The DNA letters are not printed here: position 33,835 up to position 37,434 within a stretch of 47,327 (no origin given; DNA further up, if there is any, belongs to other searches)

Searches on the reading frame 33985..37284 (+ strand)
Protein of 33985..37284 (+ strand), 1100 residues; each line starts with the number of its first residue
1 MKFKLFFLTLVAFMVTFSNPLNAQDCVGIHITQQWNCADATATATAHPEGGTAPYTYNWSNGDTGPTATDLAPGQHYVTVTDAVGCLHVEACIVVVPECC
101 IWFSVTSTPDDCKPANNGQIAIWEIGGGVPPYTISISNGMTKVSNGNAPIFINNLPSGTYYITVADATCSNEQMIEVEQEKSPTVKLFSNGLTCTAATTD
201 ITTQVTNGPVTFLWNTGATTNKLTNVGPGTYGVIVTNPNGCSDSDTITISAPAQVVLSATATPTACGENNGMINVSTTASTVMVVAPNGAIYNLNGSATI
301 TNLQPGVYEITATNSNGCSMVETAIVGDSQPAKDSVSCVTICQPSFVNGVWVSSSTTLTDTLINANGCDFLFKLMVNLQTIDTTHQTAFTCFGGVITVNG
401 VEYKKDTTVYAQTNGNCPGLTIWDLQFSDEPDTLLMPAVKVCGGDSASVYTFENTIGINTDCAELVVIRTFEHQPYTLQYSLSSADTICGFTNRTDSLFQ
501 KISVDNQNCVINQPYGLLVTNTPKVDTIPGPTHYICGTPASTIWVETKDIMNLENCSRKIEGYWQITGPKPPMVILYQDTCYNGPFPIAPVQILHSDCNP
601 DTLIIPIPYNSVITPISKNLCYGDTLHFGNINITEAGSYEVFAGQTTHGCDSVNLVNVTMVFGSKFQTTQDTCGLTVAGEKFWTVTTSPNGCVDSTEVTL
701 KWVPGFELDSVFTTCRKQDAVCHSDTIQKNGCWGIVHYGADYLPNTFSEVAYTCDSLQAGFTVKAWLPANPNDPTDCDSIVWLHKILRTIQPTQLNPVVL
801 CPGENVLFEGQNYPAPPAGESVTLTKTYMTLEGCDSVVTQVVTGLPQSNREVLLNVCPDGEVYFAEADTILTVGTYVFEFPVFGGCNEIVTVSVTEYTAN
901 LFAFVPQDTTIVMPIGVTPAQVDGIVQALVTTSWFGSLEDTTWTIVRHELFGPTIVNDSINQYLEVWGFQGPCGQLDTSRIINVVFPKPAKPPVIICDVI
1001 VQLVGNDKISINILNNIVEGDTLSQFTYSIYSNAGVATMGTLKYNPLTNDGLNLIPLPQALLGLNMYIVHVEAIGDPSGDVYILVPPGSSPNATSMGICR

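Call 68: search_protein_families(library=pfam, proteins=[window:33985-37284:+], max_evalue=0.001)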
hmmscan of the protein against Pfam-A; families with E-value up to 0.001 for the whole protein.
window:33985-37284:+ (1100 aa): 1 family
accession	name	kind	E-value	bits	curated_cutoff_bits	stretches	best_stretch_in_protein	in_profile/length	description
PF13573.12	SprB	-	1.9e-11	43.8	28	2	105-141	2-37/37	SprB repeat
